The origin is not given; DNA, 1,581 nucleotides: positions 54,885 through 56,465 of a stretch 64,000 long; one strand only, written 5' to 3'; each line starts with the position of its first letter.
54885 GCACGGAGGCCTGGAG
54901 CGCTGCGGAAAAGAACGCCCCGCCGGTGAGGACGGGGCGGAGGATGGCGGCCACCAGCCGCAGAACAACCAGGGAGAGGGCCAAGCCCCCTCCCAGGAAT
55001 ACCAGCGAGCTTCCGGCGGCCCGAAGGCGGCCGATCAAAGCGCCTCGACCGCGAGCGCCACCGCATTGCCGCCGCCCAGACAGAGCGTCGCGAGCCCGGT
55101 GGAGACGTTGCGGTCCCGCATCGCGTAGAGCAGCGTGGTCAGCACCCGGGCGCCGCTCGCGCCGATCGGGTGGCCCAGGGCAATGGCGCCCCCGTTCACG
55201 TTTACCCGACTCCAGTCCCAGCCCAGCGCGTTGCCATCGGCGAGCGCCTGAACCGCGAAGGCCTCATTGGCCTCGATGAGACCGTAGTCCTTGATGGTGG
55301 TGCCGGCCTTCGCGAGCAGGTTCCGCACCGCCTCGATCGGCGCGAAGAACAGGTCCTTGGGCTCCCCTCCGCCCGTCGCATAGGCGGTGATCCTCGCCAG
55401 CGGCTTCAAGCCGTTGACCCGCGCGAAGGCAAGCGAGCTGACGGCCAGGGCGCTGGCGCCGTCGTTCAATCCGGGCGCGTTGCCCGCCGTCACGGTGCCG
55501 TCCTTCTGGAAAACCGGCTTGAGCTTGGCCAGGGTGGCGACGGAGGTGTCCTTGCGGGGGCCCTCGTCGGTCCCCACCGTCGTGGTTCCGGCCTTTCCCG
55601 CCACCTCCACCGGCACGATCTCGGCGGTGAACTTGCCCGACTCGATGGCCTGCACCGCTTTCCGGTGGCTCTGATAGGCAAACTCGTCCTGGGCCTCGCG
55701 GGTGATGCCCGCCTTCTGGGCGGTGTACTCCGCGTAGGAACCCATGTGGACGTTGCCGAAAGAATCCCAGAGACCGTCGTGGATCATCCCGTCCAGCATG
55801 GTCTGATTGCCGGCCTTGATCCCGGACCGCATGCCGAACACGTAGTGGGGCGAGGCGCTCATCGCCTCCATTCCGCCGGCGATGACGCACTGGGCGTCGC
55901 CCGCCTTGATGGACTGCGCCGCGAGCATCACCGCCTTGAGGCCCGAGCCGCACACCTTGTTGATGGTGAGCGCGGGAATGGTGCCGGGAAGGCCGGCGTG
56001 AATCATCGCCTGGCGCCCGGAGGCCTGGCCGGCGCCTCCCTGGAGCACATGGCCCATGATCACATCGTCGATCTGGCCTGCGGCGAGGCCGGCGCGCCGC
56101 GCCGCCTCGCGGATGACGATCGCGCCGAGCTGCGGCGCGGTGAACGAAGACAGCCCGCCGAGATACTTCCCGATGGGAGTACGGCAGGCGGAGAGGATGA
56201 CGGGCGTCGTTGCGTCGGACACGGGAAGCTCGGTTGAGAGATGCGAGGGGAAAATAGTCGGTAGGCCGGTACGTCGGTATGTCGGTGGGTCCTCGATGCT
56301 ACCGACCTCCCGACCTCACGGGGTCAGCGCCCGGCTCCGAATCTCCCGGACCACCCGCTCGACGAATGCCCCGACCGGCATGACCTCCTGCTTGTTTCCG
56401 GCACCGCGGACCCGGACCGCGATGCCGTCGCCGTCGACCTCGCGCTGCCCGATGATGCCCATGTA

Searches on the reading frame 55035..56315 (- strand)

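Call 64: search_protein_families(library=pfam, proteins=[window:55035-56315:-], max_evalue=0.0001)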
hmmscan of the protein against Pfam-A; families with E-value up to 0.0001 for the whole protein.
window:55035-56315:- (426 aa): 3 families
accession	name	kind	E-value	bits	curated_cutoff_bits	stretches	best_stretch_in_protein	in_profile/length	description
PF00108.29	Thiolase_N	-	1.2e-92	310.4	26.4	1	39-292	2-256/260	Thiolase, N-terminal domain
PF02803.24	Thiolase_C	-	2.4e-43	147.1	27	1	303-424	1-122/123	Thiolase, C-terminal domain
PF00109.32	ketoacyl-synt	-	1.3e-06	28.6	20.8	1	98-159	153-211/252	Beta-ketoacyl synthase, N-terminal domain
